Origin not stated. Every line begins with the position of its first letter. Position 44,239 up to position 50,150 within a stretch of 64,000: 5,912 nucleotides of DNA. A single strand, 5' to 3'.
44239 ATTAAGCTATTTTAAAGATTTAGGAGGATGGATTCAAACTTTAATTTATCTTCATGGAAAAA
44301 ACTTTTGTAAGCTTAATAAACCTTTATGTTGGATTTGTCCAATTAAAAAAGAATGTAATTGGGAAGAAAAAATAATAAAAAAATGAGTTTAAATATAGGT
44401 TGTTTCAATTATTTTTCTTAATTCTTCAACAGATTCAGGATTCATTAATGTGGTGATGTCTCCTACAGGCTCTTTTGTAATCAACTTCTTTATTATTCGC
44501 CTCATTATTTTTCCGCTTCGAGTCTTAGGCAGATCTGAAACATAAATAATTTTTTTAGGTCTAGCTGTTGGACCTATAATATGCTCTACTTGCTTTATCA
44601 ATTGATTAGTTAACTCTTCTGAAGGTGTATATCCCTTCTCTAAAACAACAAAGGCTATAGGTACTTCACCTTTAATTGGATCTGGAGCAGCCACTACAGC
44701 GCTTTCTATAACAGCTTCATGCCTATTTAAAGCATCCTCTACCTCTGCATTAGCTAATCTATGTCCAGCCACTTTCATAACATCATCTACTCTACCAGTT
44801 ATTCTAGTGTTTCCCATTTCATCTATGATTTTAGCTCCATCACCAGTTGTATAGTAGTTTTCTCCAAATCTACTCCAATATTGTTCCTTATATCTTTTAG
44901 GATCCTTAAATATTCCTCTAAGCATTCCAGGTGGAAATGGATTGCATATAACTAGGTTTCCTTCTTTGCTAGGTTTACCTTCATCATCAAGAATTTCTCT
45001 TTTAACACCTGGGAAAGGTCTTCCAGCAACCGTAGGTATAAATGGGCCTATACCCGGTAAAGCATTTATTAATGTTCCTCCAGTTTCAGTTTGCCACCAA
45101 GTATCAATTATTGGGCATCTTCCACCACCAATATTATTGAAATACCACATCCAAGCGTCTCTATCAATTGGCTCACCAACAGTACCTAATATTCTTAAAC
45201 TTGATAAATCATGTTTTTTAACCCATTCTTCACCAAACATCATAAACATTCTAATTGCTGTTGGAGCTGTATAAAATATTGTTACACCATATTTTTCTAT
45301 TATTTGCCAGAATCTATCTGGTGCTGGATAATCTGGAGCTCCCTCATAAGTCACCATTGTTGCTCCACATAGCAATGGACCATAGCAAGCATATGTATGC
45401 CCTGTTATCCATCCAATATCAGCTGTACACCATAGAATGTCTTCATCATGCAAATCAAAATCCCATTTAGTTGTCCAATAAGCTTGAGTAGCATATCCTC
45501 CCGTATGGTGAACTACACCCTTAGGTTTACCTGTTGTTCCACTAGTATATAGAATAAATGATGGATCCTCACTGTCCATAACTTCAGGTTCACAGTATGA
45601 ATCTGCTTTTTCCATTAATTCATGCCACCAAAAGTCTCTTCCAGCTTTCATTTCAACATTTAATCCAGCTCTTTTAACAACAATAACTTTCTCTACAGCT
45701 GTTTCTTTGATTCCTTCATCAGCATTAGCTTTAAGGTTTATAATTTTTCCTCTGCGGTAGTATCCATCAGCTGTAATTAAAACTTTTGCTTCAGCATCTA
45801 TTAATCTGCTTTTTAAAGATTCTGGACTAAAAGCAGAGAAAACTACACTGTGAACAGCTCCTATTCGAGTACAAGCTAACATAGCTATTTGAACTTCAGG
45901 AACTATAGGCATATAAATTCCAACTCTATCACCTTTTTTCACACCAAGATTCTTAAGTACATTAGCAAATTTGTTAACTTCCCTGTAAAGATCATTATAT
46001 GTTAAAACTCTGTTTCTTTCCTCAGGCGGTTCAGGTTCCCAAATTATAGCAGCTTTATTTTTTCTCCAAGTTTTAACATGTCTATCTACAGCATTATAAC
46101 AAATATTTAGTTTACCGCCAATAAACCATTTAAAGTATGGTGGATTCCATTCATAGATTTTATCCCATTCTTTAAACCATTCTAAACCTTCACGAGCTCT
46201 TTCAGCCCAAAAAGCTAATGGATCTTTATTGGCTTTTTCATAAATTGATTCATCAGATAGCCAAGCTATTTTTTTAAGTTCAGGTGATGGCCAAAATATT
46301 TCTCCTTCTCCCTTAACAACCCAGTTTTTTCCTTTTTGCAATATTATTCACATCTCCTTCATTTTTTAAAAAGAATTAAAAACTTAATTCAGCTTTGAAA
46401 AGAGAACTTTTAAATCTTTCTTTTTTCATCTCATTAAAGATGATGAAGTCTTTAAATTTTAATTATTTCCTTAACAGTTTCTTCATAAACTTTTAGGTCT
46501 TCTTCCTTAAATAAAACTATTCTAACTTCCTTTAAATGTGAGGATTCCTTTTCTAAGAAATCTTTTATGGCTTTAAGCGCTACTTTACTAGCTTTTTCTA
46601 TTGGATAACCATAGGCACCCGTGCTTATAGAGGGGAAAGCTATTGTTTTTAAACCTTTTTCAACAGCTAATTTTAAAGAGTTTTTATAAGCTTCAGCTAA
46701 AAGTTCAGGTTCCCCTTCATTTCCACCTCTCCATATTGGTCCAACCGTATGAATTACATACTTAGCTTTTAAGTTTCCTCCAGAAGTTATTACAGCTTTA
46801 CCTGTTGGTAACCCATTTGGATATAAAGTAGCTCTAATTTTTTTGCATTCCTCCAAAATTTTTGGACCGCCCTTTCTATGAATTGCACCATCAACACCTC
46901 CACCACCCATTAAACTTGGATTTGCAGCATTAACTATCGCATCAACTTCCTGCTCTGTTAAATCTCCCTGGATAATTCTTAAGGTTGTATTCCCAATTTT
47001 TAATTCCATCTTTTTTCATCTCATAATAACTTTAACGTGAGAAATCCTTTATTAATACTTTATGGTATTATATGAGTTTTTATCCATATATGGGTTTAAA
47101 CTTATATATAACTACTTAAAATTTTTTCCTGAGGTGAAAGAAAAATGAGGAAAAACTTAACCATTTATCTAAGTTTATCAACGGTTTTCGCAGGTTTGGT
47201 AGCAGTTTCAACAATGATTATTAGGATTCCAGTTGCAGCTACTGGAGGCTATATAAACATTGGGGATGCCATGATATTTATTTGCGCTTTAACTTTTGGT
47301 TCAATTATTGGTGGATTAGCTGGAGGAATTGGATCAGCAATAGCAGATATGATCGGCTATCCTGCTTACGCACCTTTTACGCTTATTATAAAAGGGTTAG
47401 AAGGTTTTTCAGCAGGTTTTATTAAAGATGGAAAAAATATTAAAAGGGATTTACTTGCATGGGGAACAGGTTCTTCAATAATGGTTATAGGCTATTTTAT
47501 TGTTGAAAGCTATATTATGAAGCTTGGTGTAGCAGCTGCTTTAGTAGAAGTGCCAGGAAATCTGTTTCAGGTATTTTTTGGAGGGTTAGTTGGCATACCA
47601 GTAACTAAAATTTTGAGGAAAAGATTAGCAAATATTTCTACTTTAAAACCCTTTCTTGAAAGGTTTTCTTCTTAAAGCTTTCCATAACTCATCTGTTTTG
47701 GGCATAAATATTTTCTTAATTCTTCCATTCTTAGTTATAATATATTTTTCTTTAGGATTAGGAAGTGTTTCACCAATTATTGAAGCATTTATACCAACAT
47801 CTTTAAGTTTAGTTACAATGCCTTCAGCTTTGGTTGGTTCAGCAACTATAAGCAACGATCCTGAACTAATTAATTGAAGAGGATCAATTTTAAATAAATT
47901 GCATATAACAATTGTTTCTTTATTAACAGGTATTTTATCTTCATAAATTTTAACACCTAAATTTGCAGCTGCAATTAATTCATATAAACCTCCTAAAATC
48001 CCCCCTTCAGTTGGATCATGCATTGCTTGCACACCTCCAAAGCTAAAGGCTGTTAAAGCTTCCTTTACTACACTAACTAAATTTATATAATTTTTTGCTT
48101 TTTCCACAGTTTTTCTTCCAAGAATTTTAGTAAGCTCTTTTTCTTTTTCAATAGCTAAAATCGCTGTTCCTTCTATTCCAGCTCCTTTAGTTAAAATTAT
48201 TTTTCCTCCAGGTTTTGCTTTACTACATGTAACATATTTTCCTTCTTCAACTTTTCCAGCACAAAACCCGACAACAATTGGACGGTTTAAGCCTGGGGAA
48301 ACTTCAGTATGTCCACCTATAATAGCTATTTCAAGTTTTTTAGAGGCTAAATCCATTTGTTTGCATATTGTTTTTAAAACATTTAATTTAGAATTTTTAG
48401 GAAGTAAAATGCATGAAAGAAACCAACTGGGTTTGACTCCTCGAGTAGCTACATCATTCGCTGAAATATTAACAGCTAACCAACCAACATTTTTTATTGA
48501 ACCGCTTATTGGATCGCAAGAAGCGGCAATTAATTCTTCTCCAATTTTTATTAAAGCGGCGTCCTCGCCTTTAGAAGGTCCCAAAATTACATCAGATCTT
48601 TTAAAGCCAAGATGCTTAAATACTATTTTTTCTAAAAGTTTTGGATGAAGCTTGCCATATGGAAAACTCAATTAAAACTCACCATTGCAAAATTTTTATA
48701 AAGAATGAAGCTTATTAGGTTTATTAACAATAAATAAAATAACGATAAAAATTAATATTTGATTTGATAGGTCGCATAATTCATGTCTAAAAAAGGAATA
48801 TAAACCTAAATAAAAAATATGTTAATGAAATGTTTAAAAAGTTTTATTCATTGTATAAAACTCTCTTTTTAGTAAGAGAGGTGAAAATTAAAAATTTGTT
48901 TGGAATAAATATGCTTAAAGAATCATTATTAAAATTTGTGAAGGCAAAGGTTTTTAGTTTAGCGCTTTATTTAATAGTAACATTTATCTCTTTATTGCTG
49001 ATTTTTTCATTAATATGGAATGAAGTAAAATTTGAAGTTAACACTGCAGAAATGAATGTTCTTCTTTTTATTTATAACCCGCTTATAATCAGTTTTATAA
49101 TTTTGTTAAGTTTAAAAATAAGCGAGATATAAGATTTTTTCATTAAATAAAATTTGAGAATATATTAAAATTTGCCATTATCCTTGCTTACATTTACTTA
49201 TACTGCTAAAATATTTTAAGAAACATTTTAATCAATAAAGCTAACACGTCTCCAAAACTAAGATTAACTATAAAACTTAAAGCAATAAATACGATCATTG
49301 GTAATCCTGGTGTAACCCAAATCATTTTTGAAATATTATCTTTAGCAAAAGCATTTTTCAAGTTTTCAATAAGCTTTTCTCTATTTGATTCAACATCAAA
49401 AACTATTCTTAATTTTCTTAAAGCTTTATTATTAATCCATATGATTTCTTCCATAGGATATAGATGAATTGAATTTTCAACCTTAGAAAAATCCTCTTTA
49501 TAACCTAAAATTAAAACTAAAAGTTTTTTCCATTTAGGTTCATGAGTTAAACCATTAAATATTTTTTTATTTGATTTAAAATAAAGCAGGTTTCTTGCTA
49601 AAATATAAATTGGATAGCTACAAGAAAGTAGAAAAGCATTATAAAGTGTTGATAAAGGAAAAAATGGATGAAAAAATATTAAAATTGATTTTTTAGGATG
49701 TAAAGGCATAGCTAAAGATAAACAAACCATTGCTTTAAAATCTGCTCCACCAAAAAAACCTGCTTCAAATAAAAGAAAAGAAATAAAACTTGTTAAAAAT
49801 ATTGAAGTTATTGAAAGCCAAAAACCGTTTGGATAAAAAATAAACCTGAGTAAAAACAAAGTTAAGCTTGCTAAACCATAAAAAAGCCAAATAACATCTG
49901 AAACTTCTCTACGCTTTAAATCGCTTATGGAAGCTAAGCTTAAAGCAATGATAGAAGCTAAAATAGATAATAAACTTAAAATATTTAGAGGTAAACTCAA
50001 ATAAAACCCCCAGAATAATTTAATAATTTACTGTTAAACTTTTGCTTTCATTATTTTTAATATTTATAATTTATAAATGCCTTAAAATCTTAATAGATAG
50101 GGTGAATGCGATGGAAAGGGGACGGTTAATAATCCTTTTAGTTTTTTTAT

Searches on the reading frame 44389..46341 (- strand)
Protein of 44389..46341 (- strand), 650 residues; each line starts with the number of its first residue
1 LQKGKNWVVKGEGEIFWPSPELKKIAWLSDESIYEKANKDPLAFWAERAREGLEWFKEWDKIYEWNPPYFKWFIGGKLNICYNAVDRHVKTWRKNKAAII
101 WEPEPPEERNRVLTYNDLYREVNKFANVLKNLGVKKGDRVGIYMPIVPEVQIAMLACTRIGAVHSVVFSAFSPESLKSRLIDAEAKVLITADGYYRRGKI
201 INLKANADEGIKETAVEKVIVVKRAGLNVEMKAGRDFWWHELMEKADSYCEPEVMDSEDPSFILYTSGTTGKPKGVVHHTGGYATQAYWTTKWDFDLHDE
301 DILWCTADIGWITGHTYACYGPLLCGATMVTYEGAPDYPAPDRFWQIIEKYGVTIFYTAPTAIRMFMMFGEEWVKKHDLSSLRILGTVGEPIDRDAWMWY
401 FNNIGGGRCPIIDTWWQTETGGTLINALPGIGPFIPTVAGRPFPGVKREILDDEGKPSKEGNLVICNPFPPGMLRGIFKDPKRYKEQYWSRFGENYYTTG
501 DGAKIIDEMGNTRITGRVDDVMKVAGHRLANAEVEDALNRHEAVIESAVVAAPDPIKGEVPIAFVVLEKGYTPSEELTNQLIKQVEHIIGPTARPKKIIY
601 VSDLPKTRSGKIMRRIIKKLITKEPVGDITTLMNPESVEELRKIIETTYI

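Call 44: search_protein_families(library=pfam, proteins=[window:44389-46341:-], max_evalue=0.00001)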
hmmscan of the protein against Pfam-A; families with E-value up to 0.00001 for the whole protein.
window:44389-46341:- (650 aa): 3 families
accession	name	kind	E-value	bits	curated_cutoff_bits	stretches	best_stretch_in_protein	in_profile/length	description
PF00501.34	AMP-binding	-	2.6e-87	293.6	29.9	1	87-468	3-377/384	AMP-binding enzyme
PF13193.12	AMP-binding_C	-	1.1e-24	87.5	24.5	1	533-611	1-76/76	AMP-binding enzyme C-terminal domain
PF16177.11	ACAS_N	-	3.6e-20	72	27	1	32-84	3-55/55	Acetyl-coenzyme A synthetase N-terminus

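Call 64: search_protein_families(library=ncbifam, proteins=[window:44389-46341:-], max_evalue=1e-10)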
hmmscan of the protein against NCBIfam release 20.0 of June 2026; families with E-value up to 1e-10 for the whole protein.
window:44389-46341:- (650 aa): 90 families (the best 25 are shown)
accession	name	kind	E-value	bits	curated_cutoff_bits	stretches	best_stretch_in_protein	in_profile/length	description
NF001208.0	PRK00174.1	subfamily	7.3e-279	926.6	657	1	19-644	15-644/649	acetate--CoA ligase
TIGR02188.1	Ac_CoA_lig_AcsA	equivalog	3.2e-272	904.4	724.95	1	31-643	8-628/629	acetate--CoA ligase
NF007815.0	PRK10524.1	equivalog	2.4e-179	597.9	955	1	31-646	5-628/629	propionate--CoA ligase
TIGR02316.1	propion_prpE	equivalog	3.1e-165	551.4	827.4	1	31-646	4-627/628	propionate--CoA ligase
NF003313.0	PRK04319.1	equivalog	6.6e-153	510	729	1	62-632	25-572/574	acetate--CoA ligase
NF002937.0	PRK03584.1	subfamily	4.3e-100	335.8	639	1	68-646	78-653/657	acetoacetate--CoA ligase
TIGR01217.1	ac_ac_CoA_syn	equivalog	7e-78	262.4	520.9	1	71-644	80-647/652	acetoacetate--CoA ligase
NF047394.1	AcylCoAsynMbcS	equivalog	5.7e-77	259.5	850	1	83-618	16-517/525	acyl-CoA synthetase MbcS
NF004837.0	PRK06187.1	subfamily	1.4e-71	241.4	476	1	91-622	19-523/531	long-chain-fatty-acid--CoA ligase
NF005714.0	PRK07529.1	subfamily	2.1e-58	198.1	632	1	81-623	32-578/640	acyl-CoA synthetase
TIGR02262.1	benz_CoA_lig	subfamily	3.8e-55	187.6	375.25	1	79-616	4-504/508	benzoate-CoA ligase family protein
NF006182.0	PRK08316.1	subfamily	4.3e-51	174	663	1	109-620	33-516/523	fatty acyl-CoA synthetase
NF006181.0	PRK08314.1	subfamily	1.2e-49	169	705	1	111-618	48-551/563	long-chain-fatty-acid--CoA ligase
NF004822.0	PRK06178.1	equivalog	3.2e-48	164.7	782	2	111-384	61-333/571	acyl-CoA synthetase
NF005801.1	PRK07656.1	equivalog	1.8e-47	162.1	657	1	109-616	23-498/500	FadD3 family acyl-CoA ligase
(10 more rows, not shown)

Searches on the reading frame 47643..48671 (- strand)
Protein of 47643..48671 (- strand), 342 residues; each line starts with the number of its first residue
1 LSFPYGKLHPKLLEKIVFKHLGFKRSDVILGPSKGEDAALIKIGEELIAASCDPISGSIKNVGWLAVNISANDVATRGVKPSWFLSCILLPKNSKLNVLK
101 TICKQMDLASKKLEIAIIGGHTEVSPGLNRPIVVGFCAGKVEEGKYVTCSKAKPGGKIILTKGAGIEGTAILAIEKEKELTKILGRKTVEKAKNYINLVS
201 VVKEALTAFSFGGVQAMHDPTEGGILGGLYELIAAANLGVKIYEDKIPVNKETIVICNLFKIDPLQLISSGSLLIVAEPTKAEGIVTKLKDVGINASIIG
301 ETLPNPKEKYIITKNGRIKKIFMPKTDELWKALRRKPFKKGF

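Call 44: search_protein_families(library=pfam, proteins=[window:47643-48671:-], max_evalue=0.00001)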
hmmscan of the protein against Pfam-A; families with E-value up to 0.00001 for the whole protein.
window:47643-48671:- (342 aa): 2 families
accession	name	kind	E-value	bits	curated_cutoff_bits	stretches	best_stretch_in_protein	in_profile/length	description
PF02769.27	AIRS_C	-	5.9e-24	85.4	23.1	1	153-309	1-152/156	AIR synthase related protein, C-terminal domain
PF00586.29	AIRS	-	3.3e-17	63.4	24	1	35-141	1-112/112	AIR synthase related protein, N-terminal domain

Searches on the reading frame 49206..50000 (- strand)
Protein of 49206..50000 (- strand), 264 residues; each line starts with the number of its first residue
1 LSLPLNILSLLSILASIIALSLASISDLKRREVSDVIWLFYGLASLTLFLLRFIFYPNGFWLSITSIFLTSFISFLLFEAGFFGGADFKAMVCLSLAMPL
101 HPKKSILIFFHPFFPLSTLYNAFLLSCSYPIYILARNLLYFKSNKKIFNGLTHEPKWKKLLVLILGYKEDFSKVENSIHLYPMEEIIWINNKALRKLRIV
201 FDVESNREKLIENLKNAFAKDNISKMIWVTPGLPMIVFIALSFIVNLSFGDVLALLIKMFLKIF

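Call 44: search_protein_families(library=pfam, proteins=[window:49206-50000:-], max_evalue=0.00001)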
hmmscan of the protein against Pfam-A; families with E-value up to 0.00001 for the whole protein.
window:49206-50000:- (264 aa): 2 families
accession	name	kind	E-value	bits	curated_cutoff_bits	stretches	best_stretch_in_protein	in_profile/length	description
PF06847.16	Arc_PepC_II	-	3.5e-17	63.2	29.9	1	158-252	1-93/93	Archaeal Peptidase A24 C-terminus Type II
PF01478.23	Peptidase_A24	-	7.7e-11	42.8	26.5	1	16-110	3-93/104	Type IV leader peptidase family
